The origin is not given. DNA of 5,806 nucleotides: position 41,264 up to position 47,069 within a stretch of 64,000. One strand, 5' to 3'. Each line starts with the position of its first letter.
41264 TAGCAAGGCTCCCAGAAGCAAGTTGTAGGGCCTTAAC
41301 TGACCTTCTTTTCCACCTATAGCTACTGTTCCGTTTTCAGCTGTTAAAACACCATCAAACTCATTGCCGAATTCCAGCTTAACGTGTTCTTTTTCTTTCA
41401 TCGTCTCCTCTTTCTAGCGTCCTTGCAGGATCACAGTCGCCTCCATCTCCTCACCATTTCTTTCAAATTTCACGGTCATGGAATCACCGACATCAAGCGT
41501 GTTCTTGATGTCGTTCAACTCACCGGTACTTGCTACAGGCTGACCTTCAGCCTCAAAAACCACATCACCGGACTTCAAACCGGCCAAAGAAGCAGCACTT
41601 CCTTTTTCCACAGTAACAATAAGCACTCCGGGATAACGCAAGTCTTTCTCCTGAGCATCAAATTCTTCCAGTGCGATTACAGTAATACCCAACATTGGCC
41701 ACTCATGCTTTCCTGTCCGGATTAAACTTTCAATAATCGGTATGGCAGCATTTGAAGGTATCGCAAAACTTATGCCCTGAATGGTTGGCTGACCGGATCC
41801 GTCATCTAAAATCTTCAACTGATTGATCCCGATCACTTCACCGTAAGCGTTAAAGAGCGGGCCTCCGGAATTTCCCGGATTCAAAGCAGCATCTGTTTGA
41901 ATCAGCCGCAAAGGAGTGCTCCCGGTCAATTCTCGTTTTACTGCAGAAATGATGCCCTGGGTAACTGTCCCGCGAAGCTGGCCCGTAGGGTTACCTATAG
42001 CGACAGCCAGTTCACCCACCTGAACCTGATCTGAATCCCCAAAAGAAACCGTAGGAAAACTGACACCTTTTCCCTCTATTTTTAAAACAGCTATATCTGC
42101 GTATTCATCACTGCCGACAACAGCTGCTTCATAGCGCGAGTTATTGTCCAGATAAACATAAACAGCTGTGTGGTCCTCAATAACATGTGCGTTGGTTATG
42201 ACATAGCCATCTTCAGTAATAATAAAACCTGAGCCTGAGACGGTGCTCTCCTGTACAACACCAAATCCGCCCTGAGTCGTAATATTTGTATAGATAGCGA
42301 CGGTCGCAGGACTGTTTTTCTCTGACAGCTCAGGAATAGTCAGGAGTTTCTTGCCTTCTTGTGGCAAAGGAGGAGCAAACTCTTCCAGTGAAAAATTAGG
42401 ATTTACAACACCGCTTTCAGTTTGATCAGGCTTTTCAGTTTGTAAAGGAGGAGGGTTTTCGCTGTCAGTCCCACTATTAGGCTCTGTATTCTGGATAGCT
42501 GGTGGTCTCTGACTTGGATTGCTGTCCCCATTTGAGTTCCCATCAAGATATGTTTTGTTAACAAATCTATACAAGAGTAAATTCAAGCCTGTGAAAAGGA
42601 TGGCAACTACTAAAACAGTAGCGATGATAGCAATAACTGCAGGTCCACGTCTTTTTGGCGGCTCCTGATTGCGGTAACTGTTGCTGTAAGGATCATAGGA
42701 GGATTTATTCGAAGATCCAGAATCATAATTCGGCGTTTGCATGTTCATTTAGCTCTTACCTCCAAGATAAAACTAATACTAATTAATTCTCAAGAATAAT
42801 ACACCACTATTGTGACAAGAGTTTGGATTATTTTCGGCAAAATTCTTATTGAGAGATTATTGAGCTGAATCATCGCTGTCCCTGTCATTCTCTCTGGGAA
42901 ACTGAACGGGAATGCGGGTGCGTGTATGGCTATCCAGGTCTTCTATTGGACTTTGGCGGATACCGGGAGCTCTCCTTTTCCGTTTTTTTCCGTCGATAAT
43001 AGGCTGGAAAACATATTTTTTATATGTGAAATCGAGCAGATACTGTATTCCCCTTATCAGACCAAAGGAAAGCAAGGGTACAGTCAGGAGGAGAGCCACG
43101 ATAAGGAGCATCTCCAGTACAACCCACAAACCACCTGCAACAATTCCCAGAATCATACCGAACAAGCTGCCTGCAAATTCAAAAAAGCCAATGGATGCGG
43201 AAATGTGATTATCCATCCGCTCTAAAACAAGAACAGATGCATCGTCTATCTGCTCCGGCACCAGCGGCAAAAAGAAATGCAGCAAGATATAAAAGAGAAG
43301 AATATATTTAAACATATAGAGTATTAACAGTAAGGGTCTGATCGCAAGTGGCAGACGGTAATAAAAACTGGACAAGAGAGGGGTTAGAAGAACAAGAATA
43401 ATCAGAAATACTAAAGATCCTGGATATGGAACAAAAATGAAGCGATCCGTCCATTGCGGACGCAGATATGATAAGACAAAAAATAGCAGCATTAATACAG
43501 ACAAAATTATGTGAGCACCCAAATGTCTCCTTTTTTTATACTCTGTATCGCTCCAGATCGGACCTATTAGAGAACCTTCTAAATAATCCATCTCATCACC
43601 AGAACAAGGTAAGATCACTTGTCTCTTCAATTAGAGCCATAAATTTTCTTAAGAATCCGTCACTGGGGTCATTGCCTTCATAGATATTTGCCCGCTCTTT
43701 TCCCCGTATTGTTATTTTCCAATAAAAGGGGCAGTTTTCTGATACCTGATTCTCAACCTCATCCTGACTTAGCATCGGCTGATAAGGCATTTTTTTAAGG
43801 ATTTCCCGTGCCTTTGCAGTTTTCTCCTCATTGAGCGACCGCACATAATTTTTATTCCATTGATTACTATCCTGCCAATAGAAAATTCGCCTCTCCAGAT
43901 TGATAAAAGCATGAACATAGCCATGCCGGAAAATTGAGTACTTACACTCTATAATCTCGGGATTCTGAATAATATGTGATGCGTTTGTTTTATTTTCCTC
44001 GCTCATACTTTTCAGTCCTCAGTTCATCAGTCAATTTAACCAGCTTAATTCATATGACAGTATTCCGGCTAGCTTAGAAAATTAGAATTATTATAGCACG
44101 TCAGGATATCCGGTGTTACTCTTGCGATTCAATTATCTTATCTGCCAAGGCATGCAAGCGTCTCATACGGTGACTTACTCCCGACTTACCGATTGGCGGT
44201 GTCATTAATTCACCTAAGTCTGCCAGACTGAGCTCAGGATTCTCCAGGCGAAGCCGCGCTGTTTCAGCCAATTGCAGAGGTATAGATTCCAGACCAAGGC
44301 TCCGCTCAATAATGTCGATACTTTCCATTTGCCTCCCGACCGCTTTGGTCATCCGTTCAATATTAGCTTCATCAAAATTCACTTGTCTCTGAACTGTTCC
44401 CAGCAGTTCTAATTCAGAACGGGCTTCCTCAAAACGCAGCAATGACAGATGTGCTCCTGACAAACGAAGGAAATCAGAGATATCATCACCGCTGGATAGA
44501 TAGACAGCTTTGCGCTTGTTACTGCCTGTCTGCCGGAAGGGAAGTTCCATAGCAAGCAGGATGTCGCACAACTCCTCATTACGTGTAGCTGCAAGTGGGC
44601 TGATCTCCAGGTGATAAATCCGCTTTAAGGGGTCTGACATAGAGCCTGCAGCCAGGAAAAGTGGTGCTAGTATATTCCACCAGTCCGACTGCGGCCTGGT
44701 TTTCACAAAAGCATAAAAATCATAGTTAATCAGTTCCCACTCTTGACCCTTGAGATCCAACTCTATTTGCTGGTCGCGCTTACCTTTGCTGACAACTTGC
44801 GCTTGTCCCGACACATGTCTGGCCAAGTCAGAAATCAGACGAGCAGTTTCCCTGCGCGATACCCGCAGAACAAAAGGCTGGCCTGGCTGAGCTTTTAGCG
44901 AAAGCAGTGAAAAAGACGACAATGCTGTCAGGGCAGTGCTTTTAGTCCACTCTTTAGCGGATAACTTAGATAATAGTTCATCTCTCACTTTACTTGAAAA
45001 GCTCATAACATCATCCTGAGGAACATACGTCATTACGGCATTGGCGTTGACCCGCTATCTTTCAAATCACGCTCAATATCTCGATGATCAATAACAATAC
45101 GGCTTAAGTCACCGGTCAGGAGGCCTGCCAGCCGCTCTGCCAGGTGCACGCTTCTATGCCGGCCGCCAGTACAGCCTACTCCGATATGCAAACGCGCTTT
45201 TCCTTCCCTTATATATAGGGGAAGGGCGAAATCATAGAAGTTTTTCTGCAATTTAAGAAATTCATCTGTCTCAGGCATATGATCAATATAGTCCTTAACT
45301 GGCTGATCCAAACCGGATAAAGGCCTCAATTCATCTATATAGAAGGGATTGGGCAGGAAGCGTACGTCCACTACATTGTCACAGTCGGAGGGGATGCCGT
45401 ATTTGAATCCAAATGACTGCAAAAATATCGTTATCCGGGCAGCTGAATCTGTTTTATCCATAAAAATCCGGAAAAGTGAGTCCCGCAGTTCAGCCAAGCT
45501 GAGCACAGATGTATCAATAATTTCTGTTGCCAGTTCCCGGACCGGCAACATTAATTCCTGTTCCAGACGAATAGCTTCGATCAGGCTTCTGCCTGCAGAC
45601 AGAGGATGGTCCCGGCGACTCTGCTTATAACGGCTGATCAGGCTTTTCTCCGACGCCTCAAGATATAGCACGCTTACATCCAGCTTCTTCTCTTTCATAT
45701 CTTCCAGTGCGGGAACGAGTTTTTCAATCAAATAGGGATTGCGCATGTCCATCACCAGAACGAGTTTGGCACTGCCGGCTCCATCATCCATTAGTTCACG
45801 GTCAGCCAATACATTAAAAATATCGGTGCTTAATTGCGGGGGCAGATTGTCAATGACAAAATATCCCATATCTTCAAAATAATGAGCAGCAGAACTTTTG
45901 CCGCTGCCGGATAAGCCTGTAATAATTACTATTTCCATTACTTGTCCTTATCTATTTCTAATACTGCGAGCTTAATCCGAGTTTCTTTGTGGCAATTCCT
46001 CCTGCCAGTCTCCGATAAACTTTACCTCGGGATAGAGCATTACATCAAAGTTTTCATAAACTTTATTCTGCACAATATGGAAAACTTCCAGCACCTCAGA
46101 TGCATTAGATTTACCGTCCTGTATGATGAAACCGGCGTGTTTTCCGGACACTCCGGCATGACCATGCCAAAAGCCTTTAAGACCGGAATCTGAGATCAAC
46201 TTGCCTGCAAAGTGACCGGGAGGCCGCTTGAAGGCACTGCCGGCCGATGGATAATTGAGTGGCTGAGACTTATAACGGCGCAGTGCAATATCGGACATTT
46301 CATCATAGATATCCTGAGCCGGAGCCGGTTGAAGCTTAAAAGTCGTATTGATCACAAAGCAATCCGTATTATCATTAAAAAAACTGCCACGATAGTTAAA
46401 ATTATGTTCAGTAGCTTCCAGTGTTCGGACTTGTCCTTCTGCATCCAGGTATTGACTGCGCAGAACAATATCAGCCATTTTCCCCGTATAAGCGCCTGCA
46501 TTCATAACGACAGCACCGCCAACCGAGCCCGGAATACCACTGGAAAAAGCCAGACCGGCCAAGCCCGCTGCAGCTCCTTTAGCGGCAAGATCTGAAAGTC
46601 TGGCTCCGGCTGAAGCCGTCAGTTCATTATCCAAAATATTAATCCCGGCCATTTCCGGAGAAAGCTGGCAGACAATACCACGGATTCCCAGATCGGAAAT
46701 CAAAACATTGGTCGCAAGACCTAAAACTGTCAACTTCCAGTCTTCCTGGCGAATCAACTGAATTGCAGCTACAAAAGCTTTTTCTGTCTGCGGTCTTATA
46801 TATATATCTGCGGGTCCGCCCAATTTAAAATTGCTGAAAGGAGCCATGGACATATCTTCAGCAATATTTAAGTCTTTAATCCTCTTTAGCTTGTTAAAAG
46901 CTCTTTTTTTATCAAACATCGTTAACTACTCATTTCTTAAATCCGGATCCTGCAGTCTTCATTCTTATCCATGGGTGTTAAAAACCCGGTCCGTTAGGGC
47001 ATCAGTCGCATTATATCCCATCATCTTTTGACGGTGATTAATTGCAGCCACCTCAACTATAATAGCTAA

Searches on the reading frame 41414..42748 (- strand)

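Call 42: search_protein_families(library=ncbifam, proteins=[window:41414-42748:-], max_evalue=0.00001)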
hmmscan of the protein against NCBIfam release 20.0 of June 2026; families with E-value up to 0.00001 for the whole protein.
window:41414-42748:- (444 aa): 13 families
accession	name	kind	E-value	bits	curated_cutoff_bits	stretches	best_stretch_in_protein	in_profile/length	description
TIGR02037.1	degP_htrA_DO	subfamily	3.4e-86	289.9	416.2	1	166-442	56-328/434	Do family serine endopeptidase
NF047968.1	SerProtHtrA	equivalog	2e-71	241.2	470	1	132-439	49-355/357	serine protease HtrA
NF041521.1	HhoA_HhoB_HtrA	equivalog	1.7e-70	238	450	1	170-439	57-329/335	HhoA/HhoB/HtrA family serine endopeptidase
NF008147.1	PRK10898.1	equivalog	3.2e-61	207.4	408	1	144-442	53-348/352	outer membrane-stress sensor serine endopeptidase DegS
TIGR02038.1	protease_degS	equivalog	6.1e-57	193.3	422.95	1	143-442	52-347/351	outer membrane-stress sensor serine endopeptidase DegS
NF053637.1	SerProtHtrAspr2045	equivalog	9.7e-54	182.8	650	1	170-441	103-386/394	serine protease HtrA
NF007526.1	PRK10139.1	equivalog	2.1e-50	171.7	756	1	170-442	91-360/456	serine endoprotease DegQ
NF008189.1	PRK10942.1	equivalog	1.5e-49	168.8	720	1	163-442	106-382/477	serine endoprotease DegP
NF040960.1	MamE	equivalog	1.3e-44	152.9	800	2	171-339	123-290/659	magnetosome formation protease MamE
NF050055.1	SerProtHtrAMycob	equivalog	1.3e-43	149.7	800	1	165-439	222-496/502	serine protease HtrA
NF033740.0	MarP_fam_protase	equivalog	4.7e-21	75.3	250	1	125-308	166-350/390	MarP family serine protease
NF040961.1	MamO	equivalog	2.4e-19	69.1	800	1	142-331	79-256/648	magnetosome protein MamO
NF041199.1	trx7_PDZ_seleno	equivalog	7.1e-08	31.8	300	1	376-442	206-273/390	Trx7/PDZ domain-containing (seleno)protein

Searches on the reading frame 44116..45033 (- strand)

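Call 42: search_protein_families(library=ncbifam, proteins=[window:44116-45033:-], max_evalue=0.00001)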
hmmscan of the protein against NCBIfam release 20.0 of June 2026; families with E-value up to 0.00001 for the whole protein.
window:44116-45033:- (305 aa): 1 family
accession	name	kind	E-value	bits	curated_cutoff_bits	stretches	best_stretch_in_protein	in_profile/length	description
TIGR00647.1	DNA_bind_WhiA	equivalog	2.9e-47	161.4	44.1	1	126-298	131-304/304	DNA-binding protein WhiA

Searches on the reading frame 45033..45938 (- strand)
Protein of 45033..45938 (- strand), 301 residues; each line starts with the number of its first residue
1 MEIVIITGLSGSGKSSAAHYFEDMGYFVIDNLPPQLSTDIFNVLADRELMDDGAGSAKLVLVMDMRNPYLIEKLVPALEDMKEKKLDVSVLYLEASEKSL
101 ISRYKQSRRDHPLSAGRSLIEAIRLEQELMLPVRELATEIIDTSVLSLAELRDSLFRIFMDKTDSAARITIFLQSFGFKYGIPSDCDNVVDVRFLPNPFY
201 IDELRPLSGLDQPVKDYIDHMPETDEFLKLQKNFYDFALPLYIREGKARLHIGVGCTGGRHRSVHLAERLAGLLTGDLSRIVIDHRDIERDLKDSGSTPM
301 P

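Call 42: search_protein_families(library=ncbifam, proteins=[window:45033-45938:-], max_evalue=0.00001)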
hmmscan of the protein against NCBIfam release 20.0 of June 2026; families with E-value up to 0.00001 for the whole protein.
window:45033-45938:- (301 aa): 1 family
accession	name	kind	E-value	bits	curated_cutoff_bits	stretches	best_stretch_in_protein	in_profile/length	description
NF003828.1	PRK05416.1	equivalog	6.2e-95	317.9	244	1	3-288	1-278/278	RNase adapter RapZ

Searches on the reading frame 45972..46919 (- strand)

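Call 42: search_protein_families(library=ncbifam, proteins=[window:45972-46919:-], max_evalue=0.00001)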
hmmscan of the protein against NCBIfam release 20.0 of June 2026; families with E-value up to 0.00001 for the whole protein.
window:45972-46919:- (315 aa): 7 families
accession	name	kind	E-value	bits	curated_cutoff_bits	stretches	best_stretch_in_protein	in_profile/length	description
NF010480.0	PRK13905.1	equivalog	1.2e-90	303.5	259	1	12-304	9-300/303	UDP-N-acetylmuramate dehydrogenase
TIGR00179.1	murB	equivalog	2.2e-56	191.2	144.5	1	25-303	1-290/290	UDP-N-acetylmuramate dehydrogenase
NF010478.0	PRK13903.1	equivalog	1.9e-40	138.9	231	2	11-199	7-196/362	UDP-N-acetylmuramate dehydrogenase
NF011245.0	PRK14651.1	equivalog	5.9e-40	137.2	224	1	22-287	6-256/273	UDP-N-acetylmuramate dehydrogenase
NF010479.0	PRK13904.1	equivalog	7.6e-34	117.3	273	1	50-301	22-257/258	UDP-N-acetylmuramate dehydrogenase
NF000755.0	PRK00046.1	equivalog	8.1e-32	110.2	277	2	18-200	3-190/343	UDP-N-acetylmuramate dehydrogenase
NF011242.0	PRK14648.1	equivalog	1.7e-26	93.2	426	2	190-304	227-343/354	UDP-N-acetylmuramate dehydrogenase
